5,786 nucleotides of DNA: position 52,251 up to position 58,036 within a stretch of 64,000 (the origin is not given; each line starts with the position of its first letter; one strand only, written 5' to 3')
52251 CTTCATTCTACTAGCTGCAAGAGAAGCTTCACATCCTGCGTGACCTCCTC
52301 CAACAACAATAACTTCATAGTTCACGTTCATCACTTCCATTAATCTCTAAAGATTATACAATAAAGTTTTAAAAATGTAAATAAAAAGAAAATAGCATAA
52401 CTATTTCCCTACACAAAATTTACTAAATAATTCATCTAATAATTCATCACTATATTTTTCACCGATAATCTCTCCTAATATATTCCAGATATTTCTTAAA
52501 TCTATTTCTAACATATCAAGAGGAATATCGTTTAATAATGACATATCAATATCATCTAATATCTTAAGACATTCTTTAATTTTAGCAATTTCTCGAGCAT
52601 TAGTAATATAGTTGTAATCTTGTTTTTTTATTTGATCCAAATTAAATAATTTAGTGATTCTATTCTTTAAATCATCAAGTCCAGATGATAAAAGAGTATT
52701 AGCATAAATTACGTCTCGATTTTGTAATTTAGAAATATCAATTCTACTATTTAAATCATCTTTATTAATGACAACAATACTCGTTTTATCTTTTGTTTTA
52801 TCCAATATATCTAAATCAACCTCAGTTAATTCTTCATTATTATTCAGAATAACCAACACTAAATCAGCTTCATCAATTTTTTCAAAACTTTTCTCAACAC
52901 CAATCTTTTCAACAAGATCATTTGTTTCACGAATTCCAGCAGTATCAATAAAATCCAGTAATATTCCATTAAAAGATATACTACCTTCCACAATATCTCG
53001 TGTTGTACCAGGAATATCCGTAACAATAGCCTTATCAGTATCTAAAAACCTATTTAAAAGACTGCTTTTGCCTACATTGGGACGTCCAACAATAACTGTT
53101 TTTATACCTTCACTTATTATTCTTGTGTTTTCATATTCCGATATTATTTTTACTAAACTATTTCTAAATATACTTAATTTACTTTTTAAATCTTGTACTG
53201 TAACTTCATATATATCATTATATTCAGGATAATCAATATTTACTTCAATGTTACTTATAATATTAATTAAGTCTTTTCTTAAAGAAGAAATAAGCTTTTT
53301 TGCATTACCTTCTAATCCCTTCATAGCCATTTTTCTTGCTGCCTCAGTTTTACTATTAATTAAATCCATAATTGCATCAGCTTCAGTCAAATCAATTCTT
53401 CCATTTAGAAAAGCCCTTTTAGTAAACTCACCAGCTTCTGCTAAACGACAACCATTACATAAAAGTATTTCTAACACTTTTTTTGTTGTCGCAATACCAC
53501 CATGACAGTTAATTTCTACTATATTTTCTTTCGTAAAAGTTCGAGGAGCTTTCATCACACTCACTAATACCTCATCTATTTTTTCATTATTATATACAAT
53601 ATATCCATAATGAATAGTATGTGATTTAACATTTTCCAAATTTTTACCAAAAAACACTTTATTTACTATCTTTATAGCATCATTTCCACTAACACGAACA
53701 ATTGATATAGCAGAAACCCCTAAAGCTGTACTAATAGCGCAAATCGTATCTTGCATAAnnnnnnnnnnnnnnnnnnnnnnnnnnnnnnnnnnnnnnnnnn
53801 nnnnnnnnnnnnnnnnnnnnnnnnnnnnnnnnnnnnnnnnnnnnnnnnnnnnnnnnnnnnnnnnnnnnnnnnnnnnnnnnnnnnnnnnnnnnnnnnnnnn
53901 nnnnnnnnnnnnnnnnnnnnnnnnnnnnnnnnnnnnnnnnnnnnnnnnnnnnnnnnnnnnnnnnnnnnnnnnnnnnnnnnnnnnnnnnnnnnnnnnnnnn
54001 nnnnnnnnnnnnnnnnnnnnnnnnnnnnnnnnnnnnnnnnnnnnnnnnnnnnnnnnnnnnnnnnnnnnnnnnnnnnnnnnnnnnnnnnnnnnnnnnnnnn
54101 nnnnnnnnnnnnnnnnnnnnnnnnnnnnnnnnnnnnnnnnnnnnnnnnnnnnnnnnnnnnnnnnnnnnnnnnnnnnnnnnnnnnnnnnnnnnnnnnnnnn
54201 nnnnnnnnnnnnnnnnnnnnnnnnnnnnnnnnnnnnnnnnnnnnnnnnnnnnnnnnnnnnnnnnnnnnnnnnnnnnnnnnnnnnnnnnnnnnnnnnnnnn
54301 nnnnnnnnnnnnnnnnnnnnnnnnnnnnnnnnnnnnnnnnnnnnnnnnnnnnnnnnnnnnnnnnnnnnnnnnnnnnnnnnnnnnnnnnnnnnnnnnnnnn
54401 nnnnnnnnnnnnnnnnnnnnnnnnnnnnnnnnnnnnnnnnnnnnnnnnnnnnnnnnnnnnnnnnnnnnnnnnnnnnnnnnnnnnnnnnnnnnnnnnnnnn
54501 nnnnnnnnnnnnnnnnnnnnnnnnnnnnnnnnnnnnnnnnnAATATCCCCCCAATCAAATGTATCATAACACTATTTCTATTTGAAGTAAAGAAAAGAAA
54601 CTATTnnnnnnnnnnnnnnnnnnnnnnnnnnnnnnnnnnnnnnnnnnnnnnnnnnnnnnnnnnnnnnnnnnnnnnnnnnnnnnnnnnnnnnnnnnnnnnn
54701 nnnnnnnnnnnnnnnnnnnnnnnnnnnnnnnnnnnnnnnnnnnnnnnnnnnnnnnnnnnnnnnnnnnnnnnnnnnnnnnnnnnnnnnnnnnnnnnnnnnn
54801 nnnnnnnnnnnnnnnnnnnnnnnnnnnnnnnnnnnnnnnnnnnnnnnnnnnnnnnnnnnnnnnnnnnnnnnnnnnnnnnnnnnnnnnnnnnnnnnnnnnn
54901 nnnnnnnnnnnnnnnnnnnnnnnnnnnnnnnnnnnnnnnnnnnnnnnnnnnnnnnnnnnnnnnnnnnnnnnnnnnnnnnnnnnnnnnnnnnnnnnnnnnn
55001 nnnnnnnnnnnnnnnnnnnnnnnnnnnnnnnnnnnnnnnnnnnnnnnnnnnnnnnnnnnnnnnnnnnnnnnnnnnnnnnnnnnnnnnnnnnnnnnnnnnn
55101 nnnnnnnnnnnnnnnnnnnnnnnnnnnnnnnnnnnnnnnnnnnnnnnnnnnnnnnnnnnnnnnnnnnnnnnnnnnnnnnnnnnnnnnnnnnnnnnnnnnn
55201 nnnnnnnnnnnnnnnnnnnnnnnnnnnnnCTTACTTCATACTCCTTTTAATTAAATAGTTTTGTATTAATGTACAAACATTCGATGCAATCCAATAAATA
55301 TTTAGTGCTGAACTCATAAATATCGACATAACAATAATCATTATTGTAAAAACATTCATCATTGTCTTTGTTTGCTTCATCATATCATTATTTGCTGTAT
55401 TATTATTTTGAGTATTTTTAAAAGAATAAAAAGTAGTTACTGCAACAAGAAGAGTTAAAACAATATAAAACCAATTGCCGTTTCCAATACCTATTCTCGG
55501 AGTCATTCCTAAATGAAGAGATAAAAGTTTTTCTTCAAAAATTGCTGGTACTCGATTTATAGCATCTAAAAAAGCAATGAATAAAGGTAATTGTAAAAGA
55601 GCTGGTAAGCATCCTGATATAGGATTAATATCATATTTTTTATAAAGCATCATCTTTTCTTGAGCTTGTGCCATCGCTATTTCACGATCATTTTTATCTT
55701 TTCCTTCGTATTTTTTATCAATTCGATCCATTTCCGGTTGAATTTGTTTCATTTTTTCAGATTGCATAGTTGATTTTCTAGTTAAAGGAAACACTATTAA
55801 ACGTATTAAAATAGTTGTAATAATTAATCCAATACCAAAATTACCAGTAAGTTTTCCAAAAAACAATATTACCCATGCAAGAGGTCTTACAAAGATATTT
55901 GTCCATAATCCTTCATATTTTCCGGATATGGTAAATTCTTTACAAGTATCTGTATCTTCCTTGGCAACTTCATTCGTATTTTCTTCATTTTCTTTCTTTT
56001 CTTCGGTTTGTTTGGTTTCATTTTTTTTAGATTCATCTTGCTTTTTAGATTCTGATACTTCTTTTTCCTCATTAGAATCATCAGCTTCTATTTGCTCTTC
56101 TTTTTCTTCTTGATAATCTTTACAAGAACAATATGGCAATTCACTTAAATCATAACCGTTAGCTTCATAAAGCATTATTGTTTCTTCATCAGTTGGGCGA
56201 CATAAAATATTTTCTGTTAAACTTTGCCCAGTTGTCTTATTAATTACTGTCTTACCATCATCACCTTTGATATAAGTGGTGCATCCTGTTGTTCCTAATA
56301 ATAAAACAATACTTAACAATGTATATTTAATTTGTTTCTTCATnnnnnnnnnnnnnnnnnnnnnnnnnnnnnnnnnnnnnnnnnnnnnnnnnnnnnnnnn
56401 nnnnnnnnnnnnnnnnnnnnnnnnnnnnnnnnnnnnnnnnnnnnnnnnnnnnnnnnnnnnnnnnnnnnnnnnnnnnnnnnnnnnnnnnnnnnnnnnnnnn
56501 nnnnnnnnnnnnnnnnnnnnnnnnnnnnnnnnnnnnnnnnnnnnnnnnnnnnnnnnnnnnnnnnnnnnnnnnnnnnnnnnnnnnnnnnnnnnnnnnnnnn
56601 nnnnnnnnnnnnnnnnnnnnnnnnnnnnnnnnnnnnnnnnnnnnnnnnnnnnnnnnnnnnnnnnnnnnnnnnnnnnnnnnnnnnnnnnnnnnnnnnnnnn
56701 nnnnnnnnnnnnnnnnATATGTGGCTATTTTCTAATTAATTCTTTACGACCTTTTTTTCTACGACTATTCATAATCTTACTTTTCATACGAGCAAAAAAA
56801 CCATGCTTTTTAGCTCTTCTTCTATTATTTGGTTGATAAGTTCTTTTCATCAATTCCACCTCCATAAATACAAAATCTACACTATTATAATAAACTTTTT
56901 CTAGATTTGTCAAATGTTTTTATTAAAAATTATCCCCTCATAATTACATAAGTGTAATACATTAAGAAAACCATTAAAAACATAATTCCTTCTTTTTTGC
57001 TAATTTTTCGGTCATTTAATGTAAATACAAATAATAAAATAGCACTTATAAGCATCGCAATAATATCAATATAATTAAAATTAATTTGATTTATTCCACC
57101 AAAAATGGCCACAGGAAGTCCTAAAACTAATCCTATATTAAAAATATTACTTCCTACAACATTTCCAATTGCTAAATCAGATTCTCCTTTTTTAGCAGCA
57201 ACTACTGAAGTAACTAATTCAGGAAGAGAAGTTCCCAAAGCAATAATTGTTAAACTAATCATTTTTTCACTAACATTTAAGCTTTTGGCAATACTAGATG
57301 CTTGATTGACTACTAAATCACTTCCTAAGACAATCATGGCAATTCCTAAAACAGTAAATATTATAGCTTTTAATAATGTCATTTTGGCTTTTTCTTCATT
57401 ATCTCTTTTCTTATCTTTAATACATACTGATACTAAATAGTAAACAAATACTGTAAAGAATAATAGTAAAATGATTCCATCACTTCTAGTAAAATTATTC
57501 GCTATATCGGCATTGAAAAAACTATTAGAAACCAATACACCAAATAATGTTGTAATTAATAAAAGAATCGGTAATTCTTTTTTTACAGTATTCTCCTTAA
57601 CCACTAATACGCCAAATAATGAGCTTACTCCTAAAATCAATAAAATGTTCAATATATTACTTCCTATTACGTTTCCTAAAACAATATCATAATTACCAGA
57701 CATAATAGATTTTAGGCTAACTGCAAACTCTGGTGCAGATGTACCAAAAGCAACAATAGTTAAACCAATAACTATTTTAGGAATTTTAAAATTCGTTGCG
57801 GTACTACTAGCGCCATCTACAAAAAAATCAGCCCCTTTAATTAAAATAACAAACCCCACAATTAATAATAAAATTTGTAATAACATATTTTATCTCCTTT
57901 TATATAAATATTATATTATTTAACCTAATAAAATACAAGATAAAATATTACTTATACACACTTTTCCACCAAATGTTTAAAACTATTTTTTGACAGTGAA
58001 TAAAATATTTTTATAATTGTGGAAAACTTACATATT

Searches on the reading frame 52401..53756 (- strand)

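Call 91: search_protein_families(library=pfam, proteins=[window:52401-53756:-], max_evalue=0.0001)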
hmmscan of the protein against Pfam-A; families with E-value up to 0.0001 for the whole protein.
window:52401-53756:- (451 aa): 6 families
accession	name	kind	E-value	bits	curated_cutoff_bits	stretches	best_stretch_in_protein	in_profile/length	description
PF12631.12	MnmE_helical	-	4.1e-54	184.4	40.1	1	123-448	1-211/211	MnmE helical domain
PF10396.14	TrmE_N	-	6.6e-43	146.1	29.8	1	4-120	1-117/117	GTP-binding protein TrmE N-terminus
PF01926.29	MMR_HSR1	-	1.3e-27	96.6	21.9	1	220-332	2-113/113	50S ribosome-binding GTPase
PF02421.24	FeoB_N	-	1.4e-08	34.9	27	1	219-364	2-153/156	Ferrous iron transport protein B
PF00350.29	Dynamin_N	-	8.2e-06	26.4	27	0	267-331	103-166/168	Dynamin family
PF00071.28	Ras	-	4.7e-05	23.5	21.6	0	219-346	1-127/162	Ras family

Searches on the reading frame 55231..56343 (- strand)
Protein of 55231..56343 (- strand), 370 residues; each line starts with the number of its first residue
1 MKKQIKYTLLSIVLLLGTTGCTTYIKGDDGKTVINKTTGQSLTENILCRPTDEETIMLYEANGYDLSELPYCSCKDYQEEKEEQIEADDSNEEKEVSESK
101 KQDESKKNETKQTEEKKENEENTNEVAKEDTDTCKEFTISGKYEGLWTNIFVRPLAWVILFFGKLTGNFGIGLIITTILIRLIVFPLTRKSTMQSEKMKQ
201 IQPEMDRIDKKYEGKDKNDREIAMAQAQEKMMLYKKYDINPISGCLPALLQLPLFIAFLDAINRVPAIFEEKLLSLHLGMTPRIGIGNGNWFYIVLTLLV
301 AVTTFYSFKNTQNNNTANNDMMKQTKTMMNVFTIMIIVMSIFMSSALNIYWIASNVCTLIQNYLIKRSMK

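Call 91: search_protein_families(library=pfam, proteins=[window:55231-56343:-], max_evalue=0.0001)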
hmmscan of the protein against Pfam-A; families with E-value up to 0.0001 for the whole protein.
window:55231-56343:- (370 aa): 1 family
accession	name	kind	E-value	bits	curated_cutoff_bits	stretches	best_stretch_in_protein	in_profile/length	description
PF02096.25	60KD_IMP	-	1e-42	146.3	35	1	169-367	1-163/163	60Kd inner membrane protein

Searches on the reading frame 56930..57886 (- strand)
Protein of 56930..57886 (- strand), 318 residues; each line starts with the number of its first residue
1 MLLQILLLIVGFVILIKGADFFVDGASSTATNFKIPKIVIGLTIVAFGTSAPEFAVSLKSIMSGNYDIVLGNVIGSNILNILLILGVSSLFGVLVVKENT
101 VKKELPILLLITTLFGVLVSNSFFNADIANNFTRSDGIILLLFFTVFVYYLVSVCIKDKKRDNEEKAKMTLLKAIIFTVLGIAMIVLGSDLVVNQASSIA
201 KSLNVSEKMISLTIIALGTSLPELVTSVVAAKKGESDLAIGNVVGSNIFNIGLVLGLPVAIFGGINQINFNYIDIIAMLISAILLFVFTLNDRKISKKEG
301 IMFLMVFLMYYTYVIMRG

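Call 91: search_protein_families(library=pfam, proteins=[window:56930-57886:-], max_evalue=0.0001)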
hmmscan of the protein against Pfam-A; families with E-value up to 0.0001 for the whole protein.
window:56930-57886:- (318 aa): 1 family
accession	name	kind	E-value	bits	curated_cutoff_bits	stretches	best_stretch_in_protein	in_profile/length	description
PF01699.29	Na_Ca_ex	-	8e-71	237.3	24.9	2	174-315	2-150/151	Sodium/calcium exchanger protein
